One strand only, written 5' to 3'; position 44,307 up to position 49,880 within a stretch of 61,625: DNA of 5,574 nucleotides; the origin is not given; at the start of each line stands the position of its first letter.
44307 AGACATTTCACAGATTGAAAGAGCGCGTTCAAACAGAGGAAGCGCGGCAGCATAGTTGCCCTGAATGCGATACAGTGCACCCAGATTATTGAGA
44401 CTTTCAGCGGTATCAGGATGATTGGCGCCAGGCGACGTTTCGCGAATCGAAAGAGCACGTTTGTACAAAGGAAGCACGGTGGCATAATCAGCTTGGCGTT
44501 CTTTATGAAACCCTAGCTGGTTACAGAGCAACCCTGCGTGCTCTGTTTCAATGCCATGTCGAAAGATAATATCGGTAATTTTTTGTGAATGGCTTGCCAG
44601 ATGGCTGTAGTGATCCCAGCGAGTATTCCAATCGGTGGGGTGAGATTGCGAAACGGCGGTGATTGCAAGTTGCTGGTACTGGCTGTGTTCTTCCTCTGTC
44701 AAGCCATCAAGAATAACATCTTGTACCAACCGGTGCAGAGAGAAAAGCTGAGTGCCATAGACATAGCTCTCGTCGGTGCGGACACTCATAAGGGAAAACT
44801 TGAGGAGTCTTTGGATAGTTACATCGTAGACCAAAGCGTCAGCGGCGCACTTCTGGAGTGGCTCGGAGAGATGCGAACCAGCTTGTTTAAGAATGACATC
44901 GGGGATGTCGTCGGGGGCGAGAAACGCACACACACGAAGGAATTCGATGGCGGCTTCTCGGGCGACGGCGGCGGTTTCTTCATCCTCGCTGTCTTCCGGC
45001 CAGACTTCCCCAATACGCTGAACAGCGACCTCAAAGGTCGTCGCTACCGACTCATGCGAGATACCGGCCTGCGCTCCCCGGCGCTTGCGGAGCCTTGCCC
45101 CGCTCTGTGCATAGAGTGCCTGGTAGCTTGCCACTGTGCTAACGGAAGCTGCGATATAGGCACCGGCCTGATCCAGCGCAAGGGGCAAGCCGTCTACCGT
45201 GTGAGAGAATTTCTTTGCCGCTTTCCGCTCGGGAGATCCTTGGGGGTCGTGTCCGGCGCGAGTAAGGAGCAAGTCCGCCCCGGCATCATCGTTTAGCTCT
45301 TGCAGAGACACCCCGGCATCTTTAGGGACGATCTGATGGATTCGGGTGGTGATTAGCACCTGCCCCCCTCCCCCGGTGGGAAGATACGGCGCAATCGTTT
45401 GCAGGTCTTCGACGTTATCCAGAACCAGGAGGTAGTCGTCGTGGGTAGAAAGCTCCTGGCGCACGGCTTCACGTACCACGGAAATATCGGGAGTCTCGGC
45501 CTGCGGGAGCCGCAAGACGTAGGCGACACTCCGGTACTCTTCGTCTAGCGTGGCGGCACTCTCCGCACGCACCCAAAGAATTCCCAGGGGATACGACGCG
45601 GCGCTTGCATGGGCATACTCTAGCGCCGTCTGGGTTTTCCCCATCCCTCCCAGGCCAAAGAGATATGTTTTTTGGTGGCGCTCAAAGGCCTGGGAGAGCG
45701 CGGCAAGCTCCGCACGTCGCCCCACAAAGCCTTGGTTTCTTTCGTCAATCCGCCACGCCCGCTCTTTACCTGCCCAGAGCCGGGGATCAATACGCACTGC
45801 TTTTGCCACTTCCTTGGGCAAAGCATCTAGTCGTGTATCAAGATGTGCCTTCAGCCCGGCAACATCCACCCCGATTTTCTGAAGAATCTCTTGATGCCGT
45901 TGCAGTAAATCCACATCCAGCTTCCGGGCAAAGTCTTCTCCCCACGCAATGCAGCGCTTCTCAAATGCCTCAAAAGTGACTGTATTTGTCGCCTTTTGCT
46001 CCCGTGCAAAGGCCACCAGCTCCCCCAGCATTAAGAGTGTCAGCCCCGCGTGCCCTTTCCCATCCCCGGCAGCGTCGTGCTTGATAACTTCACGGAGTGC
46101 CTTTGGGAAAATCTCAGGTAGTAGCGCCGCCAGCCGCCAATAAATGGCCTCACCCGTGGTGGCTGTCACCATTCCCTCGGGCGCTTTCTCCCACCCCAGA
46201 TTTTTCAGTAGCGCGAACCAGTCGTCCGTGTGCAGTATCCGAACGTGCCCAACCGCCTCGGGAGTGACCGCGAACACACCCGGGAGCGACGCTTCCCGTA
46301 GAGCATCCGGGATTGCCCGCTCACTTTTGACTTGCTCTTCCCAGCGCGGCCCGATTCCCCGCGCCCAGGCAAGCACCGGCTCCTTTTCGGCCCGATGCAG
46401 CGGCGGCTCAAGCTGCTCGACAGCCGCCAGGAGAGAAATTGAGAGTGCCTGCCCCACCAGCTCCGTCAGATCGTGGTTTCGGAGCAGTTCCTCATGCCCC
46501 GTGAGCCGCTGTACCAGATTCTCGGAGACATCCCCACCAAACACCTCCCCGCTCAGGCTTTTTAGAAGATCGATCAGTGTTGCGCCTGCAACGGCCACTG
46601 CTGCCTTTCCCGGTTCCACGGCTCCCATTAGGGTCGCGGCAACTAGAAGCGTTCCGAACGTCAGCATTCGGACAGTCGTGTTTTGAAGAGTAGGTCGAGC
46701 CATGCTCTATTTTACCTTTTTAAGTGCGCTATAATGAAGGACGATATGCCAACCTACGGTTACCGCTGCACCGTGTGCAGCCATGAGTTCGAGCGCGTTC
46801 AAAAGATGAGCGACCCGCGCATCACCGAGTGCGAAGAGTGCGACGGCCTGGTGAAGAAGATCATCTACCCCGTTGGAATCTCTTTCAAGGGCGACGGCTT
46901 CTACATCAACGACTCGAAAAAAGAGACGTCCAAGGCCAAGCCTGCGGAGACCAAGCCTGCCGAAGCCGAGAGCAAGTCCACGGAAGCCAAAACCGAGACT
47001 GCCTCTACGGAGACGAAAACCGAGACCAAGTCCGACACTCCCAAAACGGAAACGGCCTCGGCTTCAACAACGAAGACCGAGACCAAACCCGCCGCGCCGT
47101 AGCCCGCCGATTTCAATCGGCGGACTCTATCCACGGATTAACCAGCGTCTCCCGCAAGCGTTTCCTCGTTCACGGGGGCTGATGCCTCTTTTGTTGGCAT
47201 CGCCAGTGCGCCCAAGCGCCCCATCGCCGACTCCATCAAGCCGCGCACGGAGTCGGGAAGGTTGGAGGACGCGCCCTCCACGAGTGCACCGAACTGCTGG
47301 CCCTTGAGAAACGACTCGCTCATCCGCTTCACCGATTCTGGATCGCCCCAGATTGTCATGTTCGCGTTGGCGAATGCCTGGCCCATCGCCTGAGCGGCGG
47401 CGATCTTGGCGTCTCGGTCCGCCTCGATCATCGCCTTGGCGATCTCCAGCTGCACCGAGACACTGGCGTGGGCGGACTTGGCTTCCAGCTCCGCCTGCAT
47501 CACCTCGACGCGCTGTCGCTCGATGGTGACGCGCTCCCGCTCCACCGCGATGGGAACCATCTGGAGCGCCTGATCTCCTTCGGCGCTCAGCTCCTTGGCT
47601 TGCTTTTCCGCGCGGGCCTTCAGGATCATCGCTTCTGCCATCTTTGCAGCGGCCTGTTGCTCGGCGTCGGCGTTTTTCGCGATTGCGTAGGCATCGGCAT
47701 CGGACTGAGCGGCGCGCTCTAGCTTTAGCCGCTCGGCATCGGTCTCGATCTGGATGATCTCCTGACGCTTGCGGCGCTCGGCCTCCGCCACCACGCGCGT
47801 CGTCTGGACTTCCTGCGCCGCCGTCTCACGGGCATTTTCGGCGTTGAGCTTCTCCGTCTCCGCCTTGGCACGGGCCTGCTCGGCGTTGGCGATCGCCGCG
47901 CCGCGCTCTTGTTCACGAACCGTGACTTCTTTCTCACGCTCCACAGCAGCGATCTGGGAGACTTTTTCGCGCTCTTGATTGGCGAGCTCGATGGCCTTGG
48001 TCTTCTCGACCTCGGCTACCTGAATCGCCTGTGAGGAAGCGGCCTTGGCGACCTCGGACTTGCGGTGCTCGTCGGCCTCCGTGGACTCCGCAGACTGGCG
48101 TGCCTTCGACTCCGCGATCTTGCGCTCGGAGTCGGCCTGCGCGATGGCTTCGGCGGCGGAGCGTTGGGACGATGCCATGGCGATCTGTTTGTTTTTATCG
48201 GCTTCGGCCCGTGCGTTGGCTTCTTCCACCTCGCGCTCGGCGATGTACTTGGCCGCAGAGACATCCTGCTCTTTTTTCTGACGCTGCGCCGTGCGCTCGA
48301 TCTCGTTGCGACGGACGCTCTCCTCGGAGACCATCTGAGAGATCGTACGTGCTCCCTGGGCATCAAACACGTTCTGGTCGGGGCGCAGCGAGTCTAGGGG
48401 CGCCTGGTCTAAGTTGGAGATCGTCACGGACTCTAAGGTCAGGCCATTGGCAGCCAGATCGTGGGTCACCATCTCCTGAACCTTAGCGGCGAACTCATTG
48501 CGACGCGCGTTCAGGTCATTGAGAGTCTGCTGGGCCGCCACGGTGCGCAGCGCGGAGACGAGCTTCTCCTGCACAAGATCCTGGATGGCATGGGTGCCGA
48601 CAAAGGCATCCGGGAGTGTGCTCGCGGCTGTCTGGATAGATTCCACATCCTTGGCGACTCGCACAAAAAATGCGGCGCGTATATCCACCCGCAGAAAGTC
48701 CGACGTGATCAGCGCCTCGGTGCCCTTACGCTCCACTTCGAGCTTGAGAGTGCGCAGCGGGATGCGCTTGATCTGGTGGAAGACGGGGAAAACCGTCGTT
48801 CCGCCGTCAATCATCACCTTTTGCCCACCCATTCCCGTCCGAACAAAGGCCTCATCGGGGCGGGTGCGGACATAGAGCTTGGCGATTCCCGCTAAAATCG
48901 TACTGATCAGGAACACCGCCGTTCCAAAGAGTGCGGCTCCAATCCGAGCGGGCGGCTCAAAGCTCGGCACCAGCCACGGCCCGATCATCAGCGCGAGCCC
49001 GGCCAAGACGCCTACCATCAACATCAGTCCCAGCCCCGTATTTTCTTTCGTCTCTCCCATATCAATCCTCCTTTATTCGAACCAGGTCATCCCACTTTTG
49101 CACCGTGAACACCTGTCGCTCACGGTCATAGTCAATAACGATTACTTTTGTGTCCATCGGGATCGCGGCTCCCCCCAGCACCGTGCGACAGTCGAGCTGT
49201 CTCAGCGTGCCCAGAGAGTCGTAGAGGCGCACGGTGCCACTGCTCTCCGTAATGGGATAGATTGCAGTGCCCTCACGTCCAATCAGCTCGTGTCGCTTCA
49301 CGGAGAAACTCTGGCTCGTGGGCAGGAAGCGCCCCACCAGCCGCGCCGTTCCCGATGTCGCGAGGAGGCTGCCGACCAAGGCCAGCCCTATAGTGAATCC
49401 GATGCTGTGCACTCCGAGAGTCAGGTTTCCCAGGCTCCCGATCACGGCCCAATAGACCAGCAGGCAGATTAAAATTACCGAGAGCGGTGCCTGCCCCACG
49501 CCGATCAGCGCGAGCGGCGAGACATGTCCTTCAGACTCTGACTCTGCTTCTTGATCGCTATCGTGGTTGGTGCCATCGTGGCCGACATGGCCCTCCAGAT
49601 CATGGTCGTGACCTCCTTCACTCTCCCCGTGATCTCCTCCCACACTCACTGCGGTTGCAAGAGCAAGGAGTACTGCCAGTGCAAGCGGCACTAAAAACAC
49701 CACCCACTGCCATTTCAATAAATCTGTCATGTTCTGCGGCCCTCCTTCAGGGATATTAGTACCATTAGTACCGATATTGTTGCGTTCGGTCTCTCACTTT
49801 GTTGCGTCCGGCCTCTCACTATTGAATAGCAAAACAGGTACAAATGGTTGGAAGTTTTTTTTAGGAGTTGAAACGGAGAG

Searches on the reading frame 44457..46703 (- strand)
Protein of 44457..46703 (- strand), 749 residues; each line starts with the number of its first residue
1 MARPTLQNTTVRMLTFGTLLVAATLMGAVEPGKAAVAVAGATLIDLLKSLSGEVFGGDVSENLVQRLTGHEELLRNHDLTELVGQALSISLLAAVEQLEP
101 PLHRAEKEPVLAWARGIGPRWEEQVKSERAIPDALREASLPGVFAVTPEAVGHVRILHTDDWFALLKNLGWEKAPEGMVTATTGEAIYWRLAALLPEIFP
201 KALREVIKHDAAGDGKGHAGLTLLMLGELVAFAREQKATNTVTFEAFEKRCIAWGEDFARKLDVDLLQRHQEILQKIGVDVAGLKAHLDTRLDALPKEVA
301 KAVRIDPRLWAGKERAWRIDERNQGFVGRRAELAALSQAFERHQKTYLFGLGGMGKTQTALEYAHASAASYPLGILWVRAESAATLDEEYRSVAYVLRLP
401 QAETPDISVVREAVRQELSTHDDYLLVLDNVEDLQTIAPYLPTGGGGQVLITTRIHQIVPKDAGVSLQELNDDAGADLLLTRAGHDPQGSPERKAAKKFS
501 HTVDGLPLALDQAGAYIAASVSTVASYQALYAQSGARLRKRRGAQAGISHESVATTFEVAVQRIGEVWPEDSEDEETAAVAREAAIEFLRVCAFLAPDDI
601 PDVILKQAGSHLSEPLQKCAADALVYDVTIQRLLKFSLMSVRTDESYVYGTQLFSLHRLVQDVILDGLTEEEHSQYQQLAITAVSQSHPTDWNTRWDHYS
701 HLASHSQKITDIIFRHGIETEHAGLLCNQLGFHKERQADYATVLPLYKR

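Call 14: find_homologous_proteins(query=window:44457-46703:-)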
Query seq(749 aa) (749 aa): 157 proteins with E <= 0.001 among 8000 candidates; the best 120 are listed.
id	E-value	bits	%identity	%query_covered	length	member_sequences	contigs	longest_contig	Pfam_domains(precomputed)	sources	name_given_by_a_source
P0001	2.6e-278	943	65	93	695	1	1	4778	PF25000.1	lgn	-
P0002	6.1e-220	751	63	78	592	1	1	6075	-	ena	-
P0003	1.3e-206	706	68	63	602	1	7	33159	PF25000.1,PF00515.35,PF13424.13,PF13176.13,PF24885.2,PF13432.13,PF13181.13,PF07719.24,PF13374.13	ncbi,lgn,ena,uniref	ncbi:tetratricopeptide repeat protein [Armatimonas sp.]|uniref:tetratricopeptide repeat protein n=1 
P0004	4.8e-54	202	32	60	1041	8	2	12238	PF04910.21,PF13431.13,PF10952.16,PF13176.13,PF24885.2,PF13401.13,PF13428.13,PF13676.12,PF00931.29,PF13374.13,PF07721.21,PF14559.13,PF08357.17,PF17874.8,PF25000.1,PF00515.35,PF04212.25,PF12895.14,PF13424.13,PF13432.13,PF13181.13,PF07719.24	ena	-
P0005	3.2e-50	190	33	57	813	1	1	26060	PF13176.13,PF24885.2,PF13401.13,PF13428.13,PF13676.12,PF00931.29,PF13191.13,PF13374.13,PF07721.21,PF14559.13,PF08357.17,PF17874.8,PF25000.1,PF00515.35,PF13424.13,PF13432.13,PF13181.13,PF07719.24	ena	-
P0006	4.5e-50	189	31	57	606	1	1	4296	PF25000.1,PF13424.13,PF24885.2,PF13401.13,PF00931.29,PF13374.13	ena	-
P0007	1.0e-49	188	32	57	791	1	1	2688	PF13431.13,PF13414.13,PF13176.13,PF24885.2,PF13401.13,PF13428.13,PF00931.29,PF13374.13,PF07721.21,PF14559.13,PF17874.8,PF25000.1,PF00515.35,PF13424.13,PF14938.13,PF13432.13,PF13181.13,PF07719.24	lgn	-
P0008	3.0e-49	186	35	57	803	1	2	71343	PF13176.13,PF24885.2,PF13401.13,PF13676.12,PF00931.29,PF13191.13,PF13374.13,PF08357.17,PF17874.8,PF25000.1,PF00515.35,PF13424.13,PF13181.13,PF07719.24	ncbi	-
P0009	4.5e-49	186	34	56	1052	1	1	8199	PF17874.8,PF25000.1,PF00515.35,PF13424.13,PF13176.13,PF24885.2,PF13401.13,PF13676.12,PF13181.13,PF07719.24,PF13374.13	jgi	jgi:tetratricopeptide (TPR) repeat protein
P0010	8.9e-48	181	33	57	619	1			PF08357.17,PF25000.1,PF13401.13,PF13676.12,PF00931.29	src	-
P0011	1.5e-47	181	32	57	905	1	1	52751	PF13176.13,PF24885.2,PF13401.13,PF13428.13,PF13676.12,PF16811.12,PF00931.29,PF13374.13,PF07721.21,PF14559.13,PF08357.17,PF17874.8,PF25000.1,PF00515.35,PF13424.13,PF13432.13,PF13181.13,PF07719.24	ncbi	-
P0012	1.5e-47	181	33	57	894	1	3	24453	PF13176.13,PF24885.2,PF13401.13,PF13676.12,PF00931.29,PF13374.13,PF07721.21,PF08357.17,PF17874.8,PF25000.1,PF00515.35,PF13424.13,PF13432.13,PF13181.13,PF07719.24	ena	-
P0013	2.7e-47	180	33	57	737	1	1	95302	PF13431.13,PF13176.13,PF24885.2,PF13428.13,PF00931.29,PF13374.13,PF14559.13,PF17874.8,PF25000.1,PF00515.35,PF13424.13,PF13432.13,PF13181.13,PF07719.24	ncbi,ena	-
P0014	4.1e-47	179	32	57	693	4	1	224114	PF08357.17,PF25000.1,PF13401.13,PF13676.12,PF00931.29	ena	-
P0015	1.2e-46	178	31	57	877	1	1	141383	PF13176.13,PF24885.2,PF13401.13,PF13428.13,PF13676.12,PF00931.29,PF13374.13,PF08357.17,PF17874.8,PF25000.1,PF00515.35,PF13424.13,PF13181.13,PF07719.24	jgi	jgi:tetratricopeptide (TPR) repeat protein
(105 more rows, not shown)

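Call 17: find_encoding_contigs(protein=P0003, flank=8000, max_places=8)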
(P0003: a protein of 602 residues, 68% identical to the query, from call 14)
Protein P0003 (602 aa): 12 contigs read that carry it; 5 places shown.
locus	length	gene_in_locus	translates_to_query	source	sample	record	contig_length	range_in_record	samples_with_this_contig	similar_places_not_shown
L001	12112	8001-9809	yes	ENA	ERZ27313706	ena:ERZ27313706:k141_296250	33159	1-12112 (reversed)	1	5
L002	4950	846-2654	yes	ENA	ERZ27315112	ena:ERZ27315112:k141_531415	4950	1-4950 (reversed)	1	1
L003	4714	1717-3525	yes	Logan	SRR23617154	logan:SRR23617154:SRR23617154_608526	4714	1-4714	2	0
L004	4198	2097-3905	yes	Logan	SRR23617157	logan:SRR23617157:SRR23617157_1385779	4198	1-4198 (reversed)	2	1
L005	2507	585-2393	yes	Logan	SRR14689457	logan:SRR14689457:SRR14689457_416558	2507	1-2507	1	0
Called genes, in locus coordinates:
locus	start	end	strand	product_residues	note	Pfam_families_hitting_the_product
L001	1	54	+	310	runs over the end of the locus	-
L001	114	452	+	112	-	-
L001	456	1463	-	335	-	PF04055:Radical_SAM, PF13353:Fer4_12 (faint), PF06463:Mob_synth_C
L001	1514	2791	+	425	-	PF00251:Glyco_hydro_32N, PF08244:Glyco_hydro_32C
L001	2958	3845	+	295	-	PF21001:YqiJ_N (weak)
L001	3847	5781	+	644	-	PF01145:Band_7 (faint)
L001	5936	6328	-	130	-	PF09723:Zn_ribbon_8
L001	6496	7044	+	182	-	PF07452:CHRD, PF07589:PEP_exosort_dom (weak)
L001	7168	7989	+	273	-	-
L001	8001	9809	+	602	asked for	PF25000:DUF7779 (weak), PF13374:TPR_10, PF13424:TPR_12, PF13374:TPR_10, PF13424:TPR_12, PF24885:TPR_NPHP3, PF13374:TPR_10, PF13424:TPR_12, +5 more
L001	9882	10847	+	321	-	-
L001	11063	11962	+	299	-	PF13580:SIS_2 (weak), PF22198:GKRP_SIS_2 (weak), PF22645:GKRP_SIS_N, PF01380:SIS (weak)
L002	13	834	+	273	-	-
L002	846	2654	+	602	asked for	PF25000:DUF7779 (weak), PF13374:TPR_10, PF13424:TPR_12, PF13374:TPR_10, PF13424:TPR_12, PF24885:TPR_NPHP3, PF13374:TPR_10, PF13424:TPR_12, +5 more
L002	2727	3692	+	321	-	-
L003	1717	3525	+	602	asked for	PF25000:DUF7779 (weak), PF13374:TPR_10, PF13424:TPR_12, PF13374:TPR_10, PF13424:TPR_12, PF24885:TPR_NPHP3, PF13374:TPR_10, PF13424:TPR_12, +5 more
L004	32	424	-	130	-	PF09723:Zn_ribbon_8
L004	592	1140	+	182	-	PF07452:CHRD, PF07589:PEP_exosort_dom (weak)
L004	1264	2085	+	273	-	-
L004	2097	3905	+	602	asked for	PF25000:DUF7779 (weak), PF13374:TPR_10, PF13424:TPR_12, PF13374:TPR_10, PF13424:TPR_12, PF24885:TPR_NPHP3, PF13374:TPR_10, PF13424:TPR_12, +5 more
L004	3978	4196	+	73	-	?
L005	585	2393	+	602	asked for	PF25000:DUF7779 (weak), PF13374:TPR_10, PF13424:TPR_12, PF13374:TPR_10, PF13424:TPR_12, PF24885:TPR_NPHP3, PF13374:TPR_10, PF13424:TPR_12, +5 more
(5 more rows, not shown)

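Call 18: find_related_loci(query=window:44553-46703:-, collection=genome_contigs, flank=10000)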
Query seq(717 aa) (717 aa) in genome_contigs; peptide patterns used: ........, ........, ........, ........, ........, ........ (x = any residue, [..] = any of these).
31 stretches matched a pattern; 1 encode a relative of the query (tblastn E <= 1e-3); 1 distinct loci.
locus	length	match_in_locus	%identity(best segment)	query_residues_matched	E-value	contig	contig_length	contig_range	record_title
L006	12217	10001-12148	62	1-713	0e+0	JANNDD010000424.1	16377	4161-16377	MAG: Armatimonas sp. isolate OTE_78_concoct_371 OTE_78_k141_220895, whole genome shotgun sequence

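Call 21: find_encoding_contigs(protein=P0001, flank=6000, max_places=4)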
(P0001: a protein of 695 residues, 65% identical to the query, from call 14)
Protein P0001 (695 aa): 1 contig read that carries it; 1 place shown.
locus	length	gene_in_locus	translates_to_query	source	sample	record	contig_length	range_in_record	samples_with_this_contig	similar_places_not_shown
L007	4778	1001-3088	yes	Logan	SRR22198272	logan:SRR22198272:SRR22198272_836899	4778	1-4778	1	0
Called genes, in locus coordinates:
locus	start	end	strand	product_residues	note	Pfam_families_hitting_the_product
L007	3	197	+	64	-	?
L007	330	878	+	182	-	PF07452:CHRD, PF07589:PEP_exosort_dom (weak)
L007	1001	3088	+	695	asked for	PF25000:DUF7779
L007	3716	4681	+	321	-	-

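Call 33: search_solved_structures(query=window:44553-46703:-, max_evalue=0.01)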
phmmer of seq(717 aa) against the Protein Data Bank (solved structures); distinct sequences matched with E-value up to 0.01: 3.
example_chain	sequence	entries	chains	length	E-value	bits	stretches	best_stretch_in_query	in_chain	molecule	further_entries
8k60_I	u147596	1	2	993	6.6e-11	44.7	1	346-561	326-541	Regulatory protein AfsR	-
8jke_I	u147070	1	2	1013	3.7e-10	42.2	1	346-561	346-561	Regulatory protein AfsR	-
6j5t_G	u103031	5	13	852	0.0045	18.8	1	349-460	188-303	Disease resistance RPP13-like protein 4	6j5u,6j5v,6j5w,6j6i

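Call 56: find_related_loci(query=A2, collection=metagenome_contigs, flank=10000)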
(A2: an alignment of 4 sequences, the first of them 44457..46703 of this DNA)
Query A2 (749 aa) in metagenome_contigs; peptide patterns used: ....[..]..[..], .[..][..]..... (x = any residue, [..] = any of these).
348 stretches matched a pattern, but none encodes a relative of the query by tblastn (E <= 1e-3).

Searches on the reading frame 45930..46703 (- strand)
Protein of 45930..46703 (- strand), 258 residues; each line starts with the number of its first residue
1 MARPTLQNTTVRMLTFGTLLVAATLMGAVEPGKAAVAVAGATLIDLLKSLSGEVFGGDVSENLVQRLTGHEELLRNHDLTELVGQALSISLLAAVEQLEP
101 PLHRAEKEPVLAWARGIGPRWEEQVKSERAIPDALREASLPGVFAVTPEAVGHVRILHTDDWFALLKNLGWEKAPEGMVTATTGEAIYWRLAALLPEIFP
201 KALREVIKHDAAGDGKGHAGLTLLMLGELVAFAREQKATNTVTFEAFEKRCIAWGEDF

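Call 74: search_solved_structures(query=A3, max_evalue=1)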
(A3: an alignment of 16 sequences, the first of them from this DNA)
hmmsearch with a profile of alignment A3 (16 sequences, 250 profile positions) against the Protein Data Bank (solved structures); distinct sequences matched with E-value up to 1: 2.
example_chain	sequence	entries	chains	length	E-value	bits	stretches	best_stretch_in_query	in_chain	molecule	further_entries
9h91_O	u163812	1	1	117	0.21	14.2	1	39-112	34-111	50S ribosomal protein L18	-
3lf9_A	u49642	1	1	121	0.31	13.7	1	72-150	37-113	4E10_D0_1IS1A_001_C (T161)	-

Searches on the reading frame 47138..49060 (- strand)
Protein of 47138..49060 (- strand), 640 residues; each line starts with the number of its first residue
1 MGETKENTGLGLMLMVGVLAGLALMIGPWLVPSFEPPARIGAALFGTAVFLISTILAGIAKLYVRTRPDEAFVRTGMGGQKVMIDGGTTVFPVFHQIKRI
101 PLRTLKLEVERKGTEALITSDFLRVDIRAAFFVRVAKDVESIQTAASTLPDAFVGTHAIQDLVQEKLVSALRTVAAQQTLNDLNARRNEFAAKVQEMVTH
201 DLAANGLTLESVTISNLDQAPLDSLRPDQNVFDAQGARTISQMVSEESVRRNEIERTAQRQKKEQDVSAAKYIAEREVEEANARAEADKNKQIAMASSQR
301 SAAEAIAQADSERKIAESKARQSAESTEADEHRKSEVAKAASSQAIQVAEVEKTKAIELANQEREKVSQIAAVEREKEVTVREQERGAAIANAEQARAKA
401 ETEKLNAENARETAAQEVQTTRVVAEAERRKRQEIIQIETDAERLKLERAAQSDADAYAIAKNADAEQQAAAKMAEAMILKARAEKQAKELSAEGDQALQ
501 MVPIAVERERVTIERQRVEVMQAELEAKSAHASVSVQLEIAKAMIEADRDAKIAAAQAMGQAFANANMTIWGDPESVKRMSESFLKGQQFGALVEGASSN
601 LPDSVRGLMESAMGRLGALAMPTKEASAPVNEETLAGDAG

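Call 11: search_protein_families(library=padloc, proteins=[window:47138-49060:-], max_evalue=0.001)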
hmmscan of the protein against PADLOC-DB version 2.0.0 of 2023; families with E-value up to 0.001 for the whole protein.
window:47138-49060:- (640 aa): 0 families

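Call 12: search_protein_families(library=pfam, proteins=[window:47138-49060:-], max_evalue=0.001)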
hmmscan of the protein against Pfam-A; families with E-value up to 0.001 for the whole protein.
window:47138-49060:- (640 aa): 2 families
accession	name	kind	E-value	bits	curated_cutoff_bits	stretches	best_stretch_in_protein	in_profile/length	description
PF01145.31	Band_7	-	1.1e-17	65.1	23.6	1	65-255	2-175/176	SPFH domain / Band 7 family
PF13421.11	Band_7_1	-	0.00033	20.8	24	1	120-217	94-193/211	SPFH domain-Band 7 family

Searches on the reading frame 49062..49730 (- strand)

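Call 11: search_protein_families(library=padloc, proteins=[window:49062-49730:-], max_evalue=0.001)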
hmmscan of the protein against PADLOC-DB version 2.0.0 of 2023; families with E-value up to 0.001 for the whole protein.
window:49062-49730:- (222 aa): 0 families

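Call 12: search_protein_families(library=pfam, proteins=[window:49062-49730:-], max_evalue=0.001)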
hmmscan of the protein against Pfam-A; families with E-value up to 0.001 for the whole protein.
window:49062-49730:- (222 aa): 1 family
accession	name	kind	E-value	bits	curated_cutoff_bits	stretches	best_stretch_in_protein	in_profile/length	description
PF21001.2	YqiJ_N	-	7.5e-06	26.6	23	1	11-105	3-90/116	Inner membrane protein YqiJ, N-terminal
